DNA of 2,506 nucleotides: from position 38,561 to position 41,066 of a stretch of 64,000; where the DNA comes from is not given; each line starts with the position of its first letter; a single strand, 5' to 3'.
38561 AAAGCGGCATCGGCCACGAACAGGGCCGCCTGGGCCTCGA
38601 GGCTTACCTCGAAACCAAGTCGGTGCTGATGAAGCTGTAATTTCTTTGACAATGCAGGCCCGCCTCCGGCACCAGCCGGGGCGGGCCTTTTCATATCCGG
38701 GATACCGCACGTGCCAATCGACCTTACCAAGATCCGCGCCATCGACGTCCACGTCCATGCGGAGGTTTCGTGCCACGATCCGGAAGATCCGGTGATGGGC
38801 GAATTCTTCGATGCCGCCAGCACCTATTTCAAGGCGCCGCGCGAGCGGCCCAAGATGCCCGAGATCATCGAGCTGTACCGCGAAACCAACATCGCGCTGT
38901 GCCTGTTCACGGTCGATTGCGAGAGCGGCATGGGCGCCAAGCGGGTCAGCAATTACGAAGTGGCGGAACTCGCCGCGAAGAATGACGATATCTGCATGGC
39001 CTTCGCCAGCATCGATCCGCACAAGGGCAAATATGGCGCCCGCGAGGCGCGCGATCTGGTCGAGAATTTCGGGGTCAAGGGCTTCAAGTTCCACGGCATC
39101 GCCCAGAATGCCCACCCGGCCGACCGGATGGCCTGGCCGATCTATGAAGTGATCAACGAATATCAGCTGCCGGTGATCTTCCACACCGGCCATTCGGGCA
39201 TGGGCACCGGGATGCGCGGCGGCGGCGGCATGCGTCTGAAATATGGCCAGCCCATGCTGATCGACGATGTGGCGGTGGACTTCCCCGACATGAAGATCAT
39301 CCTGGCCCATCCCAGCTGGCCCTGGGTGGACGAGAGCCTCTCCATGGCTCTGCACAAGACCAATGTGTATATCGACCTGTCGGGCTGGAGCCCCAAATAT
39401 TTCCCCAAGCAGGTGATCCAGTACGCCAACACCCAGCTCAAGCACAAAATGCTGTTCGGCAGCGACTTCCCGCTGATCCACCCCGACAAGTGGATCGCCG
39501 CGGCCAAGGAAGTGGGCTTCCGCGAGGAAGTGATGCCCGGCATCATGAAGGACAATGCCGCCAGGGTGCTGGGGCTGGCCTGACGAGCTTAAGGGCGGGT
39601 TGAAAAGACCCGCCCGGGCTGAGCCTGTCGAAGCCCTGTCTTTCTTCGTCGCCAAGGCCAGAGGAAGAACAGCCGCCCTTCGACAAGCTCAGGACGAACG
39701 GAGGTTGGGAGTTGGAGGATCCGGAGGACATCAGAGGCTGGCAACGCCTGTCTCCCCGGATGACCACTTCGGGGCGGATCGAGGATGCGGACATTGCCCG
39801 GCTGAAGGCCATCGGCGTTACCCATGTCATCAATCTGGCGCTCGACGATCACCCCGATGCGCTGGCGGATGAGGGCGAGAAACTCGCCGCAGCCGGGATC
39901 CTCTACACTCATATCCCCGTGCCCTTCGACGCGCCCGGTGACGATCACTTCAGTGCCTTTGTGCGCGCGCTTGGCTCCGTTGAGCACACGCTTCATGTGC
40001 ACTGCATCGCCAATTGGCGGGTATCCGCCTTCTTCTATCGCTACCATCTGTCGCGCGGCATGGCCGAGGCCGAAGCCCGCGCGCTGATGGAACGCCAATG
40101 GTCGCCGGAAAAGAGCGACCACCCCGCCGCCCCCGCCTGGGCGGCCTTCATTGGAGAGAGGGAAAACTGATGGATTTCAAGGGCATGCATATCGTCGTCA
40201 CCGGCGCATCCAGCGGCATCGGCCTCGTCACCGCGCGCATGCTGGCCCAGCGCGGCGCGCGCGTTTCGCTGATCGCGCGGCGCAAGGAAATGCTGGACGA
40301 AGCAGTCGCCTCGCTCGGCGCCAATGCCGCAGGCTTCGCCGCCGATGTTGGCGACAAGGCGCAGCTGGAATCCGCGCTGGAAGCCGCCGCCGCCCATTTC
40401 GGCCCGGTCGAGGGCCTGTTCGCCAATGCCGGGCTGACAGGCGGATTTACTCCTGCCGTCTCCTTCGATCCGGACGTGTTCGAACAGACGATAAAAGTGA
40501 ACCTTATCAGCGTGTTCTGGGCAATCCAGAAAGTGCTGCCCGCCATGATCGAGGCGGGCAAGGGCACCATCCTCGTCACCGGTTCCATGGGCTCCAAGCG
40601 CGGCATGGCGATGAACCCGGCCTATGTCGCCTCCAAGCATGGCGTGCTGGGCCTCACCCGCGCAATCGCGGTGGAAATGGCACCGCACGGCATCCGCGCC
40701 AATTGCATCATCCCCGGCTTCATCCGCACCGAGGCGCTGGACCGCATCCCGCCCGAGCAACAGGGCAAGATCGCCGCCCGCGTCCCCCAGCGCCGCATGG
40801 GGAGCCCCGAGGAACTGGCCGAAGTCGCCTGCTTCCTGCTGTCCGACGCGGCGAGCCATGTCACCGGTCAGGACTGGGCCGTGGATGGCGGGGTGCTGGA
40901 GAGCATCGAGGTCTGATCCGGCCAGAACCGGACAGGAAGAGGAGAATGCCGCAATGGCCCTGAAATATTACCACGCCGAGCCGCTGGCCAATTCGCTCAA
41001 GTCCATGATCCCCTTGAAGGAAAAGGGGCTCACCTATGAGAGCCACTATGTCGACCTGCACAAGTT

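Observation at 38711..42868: Amidohydrolase - [REP] - DUF442/PTP-like - SDR - LigF-like GST - MDR: candidate non-canonical ether-cleavage operon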

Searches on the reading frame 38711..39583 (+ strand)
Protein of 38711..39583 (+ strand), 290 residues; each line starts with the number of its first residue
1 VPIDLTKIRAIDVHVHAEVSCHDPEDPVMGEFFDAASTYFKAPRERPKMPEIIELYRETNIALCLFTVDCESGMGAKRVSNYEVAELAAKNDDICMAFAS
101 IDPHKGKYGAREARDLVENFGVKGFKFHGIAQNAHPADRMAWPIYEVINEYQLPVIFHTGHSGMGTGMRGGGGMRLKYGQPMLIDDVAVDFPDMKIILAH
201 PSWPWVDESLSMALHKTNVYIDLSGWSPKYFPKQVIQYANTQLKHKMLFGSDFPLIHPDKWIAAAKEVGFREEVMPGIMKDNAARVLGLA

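Call 3: search_protein_families(library=pfam, proteins=[window:38711-39583:+])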
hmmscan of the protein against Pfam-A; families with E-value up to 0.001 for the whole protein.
window:38711-39583:+ (290 aa): 1 family
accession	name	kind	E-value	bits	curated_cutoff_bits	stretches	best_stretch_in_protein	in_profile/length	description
PF04909.20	Amidohydro_2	-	2e-42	146.4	26.4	1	76-289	61-289/289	Amidohydrolase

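Call 6: search_protein_families(library=ncbifam, proteins=[window:38711-39583:+], max_evalue=0.00001)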
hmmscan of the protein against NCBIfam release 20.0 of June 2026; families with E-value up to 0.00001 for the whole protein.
window:38711-39583:+ (290 aa): 0 families

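Call 31: search_solved_structures(query=window:38711-39583:+, max_evalue=0.001)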
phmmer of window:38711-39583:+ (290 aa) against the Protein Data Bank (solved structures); distinct sequences matched with E-value up to 0.001: 1.
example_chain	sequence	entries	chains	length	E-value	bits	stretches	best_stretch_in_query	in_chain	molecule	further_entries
3irs_A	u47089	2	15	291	5.7e-17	65.3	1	78-288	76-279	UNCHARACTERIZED PROTEIN BB4693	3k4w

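Call 80: find_related_loci(query=window:38711-39583:+, collection=metagenome_contigs, flank=8000)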
Query window:38711-39583:+ (290 aa) in metagenome_contigs; peptide patterns used: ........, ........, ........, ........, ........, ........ (x = any residue, [..] = any of these).
495 stretches matched a pattern; 446 encode a relative of the query (tblastn E <= 1e-3); the best 80 are kept; 80 distinct loci.
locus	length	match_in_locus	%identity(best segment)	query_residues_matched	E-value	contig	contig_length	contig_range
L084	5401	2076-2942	98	1-289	0e+0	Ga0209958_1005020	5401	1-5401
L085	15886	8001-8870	94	1-290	1e-180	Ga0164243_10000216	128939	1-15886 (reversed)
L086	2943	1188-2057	95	1-290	0e+0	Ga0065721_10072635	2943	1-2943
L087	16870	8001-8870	93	1-290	1e-178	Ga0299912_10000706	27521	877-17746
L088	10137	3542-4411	93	1-290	3e-178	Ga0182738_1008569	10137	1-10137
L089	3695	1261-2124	93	3-290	0e+0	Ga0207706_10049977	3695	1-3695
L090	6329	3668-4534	93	1-289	8e-179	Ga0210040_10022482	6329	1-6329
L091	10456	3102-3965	93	3-290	2e-177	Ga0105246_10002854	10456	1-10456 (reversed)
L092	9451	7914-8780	94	1-289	1e-177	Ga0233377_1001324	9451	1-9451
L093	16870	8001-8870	93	1-290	2e-176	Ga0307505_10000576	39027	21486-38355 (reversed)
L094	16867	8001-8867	92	1-289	1e-176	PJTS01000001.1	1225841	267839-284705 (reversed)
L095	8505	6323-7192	91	1-290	1e-176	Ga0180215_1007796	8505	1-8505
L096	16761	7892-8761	92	1-290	1e-176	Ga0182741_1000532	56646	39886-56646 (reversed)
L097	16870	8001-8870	93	1-290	4e-176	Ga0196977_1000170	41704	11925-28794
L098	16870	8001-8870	92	1-290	2e-175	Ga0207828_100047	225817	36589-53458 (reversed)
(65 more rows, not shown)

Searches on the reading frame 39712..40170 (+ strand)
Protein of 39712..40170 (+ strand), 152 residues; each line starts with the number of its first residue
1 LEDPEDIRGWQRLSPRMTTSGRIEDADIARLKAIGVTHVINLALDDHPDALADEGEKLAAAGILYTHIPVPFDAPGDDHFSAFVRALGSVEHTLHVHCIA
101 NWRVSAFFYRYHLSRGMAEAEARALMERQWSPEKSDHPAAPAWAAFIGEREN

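Call 3: search_protein_families(library=pfam, proteins=[window:39712-40170:+])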
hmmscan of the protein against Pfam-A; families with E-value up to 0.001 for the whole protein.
window:39712-40170:+ (152 aa): 1 family
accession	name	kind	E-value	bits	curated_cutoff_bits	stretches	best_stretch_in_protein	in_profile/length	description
PF04273.18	BLH_phosphatase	-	5.5e-07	30.3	26.1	1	13-105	5-100/110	Beta-lactamase hydrolase-like protein, phosphatase-like domain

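Call 6: search_protein_families(library=ncbifam, proteins=[window:39712-40170:+], max_evalue=0.00001)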
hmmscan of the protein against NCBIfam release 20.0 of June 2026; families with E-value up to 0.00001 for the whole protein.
window:39712-40170:+ (152 aa): 2 families
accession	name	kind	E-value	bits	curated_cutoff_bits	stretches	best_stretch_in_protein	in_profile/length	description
TIGR01244.1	TIGR01244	subfamily_domain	1.4e-06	28.4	85.85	1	12-108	4-103/135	TIGR01244 family sulfur transferase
NF040641.1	bifunc_ST_SDO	equivalog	1.5e-06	27.4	625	1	13-122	3-116/423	bifunctional sulfur transferase/dioxygenase Blh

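Call 32: search_solved_structures(query=window:39712-40170:+, max_evalue=1, show_alignments=2)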
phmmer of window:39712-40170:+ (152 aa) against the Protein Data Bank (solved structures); distinct sequences matched with E-value up to 1: 3.
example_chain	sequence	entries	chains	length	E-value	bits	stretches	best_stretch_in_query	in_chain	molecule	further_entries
3gxg_A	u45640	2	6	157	6.8e-19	72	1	2-147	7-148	Putative phosphatase (DUF442)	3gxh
6b85_J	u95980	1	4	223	0.54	13.8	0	3-35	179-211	TMHC4_R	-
2aqv_A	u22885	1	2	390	0.94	13.1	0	22-125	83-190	Isoaspartyl dipeptidase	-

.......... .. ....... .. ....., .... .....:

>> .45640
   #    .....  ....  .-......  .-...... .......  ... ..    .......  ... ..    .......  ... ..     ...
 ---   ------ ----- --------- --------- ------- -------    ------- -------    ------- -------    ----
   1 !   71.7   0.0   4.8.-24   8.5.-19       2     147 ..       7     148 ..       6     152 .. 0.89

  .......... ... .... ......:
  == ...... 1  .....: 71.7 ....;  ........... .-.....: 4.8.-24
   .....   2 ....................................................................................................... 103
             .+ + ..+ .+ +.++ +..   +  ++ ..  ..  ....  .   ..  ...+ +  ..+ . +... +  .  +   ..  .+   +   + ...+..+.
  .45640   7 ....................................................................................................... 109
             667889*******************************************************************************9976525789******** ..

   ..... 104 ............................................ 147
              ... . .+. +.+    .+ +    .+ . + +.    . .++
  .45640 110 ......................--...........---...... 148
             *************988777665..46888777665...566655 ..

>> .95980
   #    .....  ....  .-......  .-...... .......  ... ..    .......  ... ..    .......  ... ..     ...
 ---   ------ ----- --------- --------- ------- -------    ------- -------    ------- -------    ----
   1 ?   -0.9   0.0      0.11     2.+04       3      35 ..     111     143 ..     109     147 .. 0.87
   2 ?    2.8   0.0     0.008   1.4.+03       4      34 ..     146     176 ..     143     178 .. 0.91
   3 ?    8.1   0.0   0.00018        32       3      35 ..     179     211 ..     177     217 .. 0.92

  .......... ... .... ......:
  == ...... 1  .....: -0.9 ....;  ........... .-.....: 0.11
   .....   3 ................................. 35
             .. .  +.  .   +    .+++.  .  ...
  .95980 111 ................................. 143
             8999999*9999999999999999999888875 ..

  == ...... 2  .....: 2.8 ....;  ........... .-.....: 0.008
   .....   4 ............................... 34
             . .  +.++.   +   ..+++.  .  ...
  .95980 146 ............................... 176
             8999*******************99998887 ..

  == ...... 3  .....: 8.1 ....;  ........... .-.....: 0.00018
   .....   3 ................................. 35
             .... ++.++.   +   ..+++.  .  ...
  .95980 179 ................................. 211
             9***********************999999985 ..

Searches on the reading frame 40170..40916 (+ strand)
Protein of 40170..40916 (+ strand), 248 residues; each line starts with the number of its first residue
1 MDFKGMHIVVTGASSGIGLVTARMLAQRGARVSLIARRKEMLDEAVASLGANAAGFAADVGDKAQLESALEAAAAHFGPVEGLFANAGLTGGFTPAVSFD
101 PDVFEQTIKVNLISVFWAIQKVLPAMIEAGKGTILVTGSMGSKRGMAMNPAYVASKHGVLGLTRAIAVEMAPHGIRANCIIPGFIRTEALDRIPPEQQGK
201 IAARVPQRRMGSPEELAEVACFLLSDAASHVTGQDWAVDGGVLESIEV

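Call 3: search_protein_families(library=pfam, proteins=[window:40170-40916:+])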
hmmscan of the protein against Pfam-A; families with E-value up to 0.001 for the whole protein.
window:40170-40916:+ (248 aa): 5 families
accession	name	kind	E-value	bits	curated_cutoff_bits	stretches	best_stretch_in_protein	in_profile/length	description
PF13561.12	adh_short_C2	-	1.9e-60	204.8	27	1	12-242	1-235/236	Enoyl-(Acyl carrier protein) reductase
PF00106.31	adh_short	-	2.9e-54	184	26.6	1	7-195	2-192/195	short chain dehydrogenase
PF08659.16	KR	-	3.9e-11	43.6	22.6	1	8-155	3-152/180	KR domain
PF23441.1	SDR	-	1.7e-10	41.2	27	1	8-242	10-255/258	SDR-like rossmann domain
PF13460.12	NAD_binding_10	-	0.00012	22.4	27.2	1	12-144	1-103/184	NAD(P)H-binding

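Call 6: search_protein_families(library=ncbifam, proteins=[window:40170-40916:+], max_evalue=0.00001)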
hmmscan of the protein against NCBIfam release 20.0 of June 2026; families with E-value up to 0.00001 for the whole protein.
window:40170-40916:+ (248 aa): 223 families (the best 25 are shown)
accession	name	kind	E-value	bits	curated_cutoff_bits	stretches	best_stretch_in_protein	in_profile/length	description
NF005559.1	PRK07231.1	subfamily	2.5e-64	217.1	215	1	3-243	2-248/249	glucose 1-dehydrogenase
NF005681.0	PRK07478.1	subfamily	1.2e-57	195.2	267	1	4-242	5-249/254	SDR family oxidoreductase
NF009466.0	PRK12826.1-2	subfamily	1.9e-57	194.5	222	1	6-242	4-244/248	3-oxoacyl-ACP reductase FabG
TIGR01830.1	3oxo_ACP_reduc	equivalog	2.6e-55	187.7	297.75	1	9-242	2-238/239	3-oxoacyl-[acyl-carrier-protein] reductase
NF009468.0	PRK12826.1-4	equivalog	1.2e-54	185.8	318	1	2-243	4-248/256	SDR family oxidoreductase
NF004198.0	PRK05653.1-3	equivalog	2.1e-54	184.6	296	1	4-242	6-246/248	3-oxoacyl-ACP reductase FabG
NF004791.0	PRK06138.1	equivalog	4e-54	183.6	312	1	1-243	1-250/252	SDR family oxidoreductase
NF009093.0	PRK12429.1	subfamily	1.4e-53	181.8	258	1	3-242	3-256/259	3-hydroxybutyrate dehydrogenase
TIGR01963.1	PHB_DH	subfamily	4.3e-52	176.9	307.05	1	8-242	4-252/255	3-hydroxybutyrate dehydrogenase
NF053701.1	CsHdxCHCADhChcB2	equivalog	6.2e-52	176.6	350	1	5-242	3-242/245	cis-4-hydroxycyclohexanecarboxylate dehydrogenase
NF052558.1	MBtsdlDhBudC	equivalog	1.5e-50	172.1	270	1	3-242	1-241/250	meso-2,3-butanediol dehydrogenase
NF005309.0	PRK06841.1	subfamily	3e-49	167.8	286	1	2-241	12-251/255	GolD/DthD family dehydrogenase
NF004818.0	PRK06172.1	equivalog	3.2e-49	167.5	336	1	1-243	3-251/253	SDR family oxidoreductase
NF006070.0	PRK08213.1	subfamily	4.8e-49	167.2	279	1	2-242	9-256/259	gluconate 5-dehydrogenase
NF004203.0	PRK05653.2-4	subfamily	1.7e-48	165.2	313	1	4-241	5-255/260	3-oxoacyl-ACP reductase FabG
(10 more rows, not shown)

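Call 8: search_solved_structures(query=window:40170-40916:+, max_evalue=1e-10)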
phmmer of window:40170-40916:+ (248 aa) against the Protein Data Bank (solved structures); distinct sequences matched with E-value up to 1e-10: 575 (the best 60 are shown).
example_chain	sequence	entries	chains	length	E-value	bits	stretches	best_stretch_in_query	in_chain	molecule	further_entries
1iy8_A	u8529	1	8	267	4.1e-43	151.2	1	7-241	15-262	LEVODIONE REDUCTASE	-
5h5x_A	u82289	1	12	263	7.8e-41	143.8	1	2-241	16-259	Putative oxidoreductase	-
6t77_A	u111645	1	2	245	1.1e-40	143.3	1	1-242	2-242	3-oxoacyl-ACP reductase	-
4nbu_A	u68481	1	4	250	7.3e-40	140.6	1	8-243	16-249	3-oxoacyl-(Acyl-carrier-protein) reductase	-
6t5x_A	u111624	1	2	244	1.2e-39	139.9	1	1-242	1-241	3-oxoacyl-[acyl-carrier-protein] reductase FabG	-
6t7m_A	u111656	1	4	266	1.6e-39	139.5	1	1-242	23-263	3-oxoacyl-[acyl-carrier-protein] reductase FabG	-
1i01_A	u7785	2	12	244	2.8e-39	138.7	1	1-242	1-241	BETA-KETOACYL [ACP] REDUCTASE | 3-oxoacyl-[acyl-carrier protein] reductase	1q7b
9fe6_A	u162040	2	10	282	7.4e-39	137.3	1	4-242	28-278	SDR family oxidoreductase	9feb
1q7c_A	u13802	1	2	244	1.2e-38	136.7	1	1-242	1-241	3-oxoacyl-[acyl-carrier protein] reductase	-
5cdy_A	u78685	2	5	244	1.2e-38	136.6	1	1-242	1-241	3-oxoacyl-[acyl-carrier protein] reductase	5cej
7emg_A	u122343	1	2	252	1.1e-37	133.5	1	1-242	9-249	3-oxoacyl-[acyl-carrier-protein] reductase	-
3tox_A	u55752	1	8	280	2.1e-37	132.5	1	4-242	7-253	Short chain dehydrogenase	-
4fn4_A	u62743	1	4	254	2.5e-37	132.3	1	4-242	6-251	Short chain dehydrogenase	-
3op4_A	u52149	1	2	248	6.5e-37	131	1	1-242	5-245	3-oxoacyl-[acyl-carrier protein] reductase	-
3rro_A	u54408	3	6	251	6.8e-37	130.9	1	1-242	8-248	3-ketoacyl-(acyl-carrier-protein) reductase | 3-oxoacyl-[acyl-carrier protein] reductase | 3-oxoacyl-[acyl-carrier-protein] reductase FabG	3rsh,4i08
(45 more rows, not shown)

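Call 66: find_homologous_proteins(query=window:40170-40916:+, max_evalue=1e-40)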
Query window:40170-40916:+ (248 aa): 1219 proteins with E <= 1e-40 among 8000 candidates; the best 120 are listed.
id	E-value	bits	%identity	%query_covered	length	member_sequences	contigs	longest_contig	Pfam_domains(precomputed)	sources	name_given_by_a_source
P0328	1.6e-154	531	100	100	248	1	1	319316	PF08659.17,PF13561.13,PF23441.1,PF00106.32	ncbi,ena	-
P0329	1.4e-152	524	99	100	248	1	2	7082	PF08659.17,PF13561.13,PF23441.1,PF00106.32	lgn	-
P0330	2.8e-152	523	98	100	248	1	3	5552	PF08659.17,PF13561.13,PF23441.1,PF00106.32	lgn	-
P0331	1.7e-151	521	98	100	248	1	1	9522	PF08659.17,PF13561.13,PF23441.1,PF00106.32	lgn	-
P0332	1.1e-148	511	95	100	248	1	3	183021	PF08659.17,PF13561.13,PF23441.1,PF00106.32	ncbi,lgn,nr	ncbi:MAG TPA: SDR family NAD(P)-dependent oxidoreductase [Sphingomonadaceae bacterium]|nr:SDR family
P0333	7.1e-147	506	95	100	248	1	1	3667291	PF08659.17,PF13561.13,PF23441.1,PF00106.32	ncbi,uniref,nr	ncbi:short-chain dehydrogenase [Erythrobacter sp. SG61-1L]|uniref:SDR family NAD(P)-dependent oxidor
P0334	1.1e-146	505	96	100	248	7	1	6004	PF08659.17,PF13561.13,PF23441.1,PF00106.32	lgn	-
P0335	6.2e-146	502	95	100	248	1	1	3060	PF08659.17,PF13561.13,PF23441.1,PF00106.32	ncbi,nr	ncbi:MAG TPA: SDR family NAD(P)-dependent oxidoreductase [Sphingomonadaceae bacterium]|nr:SDR family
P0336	5.5e-145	499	94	100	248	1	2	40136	PF08659.17,PF13561.13,PF23441.1,PF00106.32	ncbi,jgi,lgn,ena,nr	ncbi:MAG: short-chain dehydrogenase [Sphingomonadales bacterium 63-6]|nr:MAG: short-chain dehydrogen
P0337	2.8e-140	484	90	100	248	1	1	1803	PF08659.17,PF13561.13,PF23441.1,PF00106.32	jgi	jgi:NAD(P)-dependent dehydrogenase (short-subunit alcohol dehydrogenase family)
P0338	4.9e-140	483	90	100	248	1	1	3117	PF08659.17,PF13561.13,PF23441.1,PF00106.32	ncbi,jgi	-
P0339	9.1e-140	482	90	100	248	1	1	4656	PF08659.17,PF13561.13,PF23441.1,PF00106.32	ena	-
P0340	3.2e-139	480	90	100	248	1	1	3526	PF08659.17,PF13561.13,PF23441.1,PF00106.32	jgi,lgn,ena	-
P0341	5.5e-139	480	89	100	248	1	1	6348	PF08659.17,PF13561.13,PF23441.1,PF00106.32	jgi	jgi:NAD(P)-dependent dehydrogenase (short-subunit alcohol dehydrogenase family)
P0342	9.1e-139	479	89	100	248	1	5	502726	PF08659.17,PF13561.13,PF23441.1,PF00106.32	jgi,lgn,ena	-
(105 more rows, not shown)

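Call 67: find_encoding_contigs(protein=P0328, flank=10000, max_places=3)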
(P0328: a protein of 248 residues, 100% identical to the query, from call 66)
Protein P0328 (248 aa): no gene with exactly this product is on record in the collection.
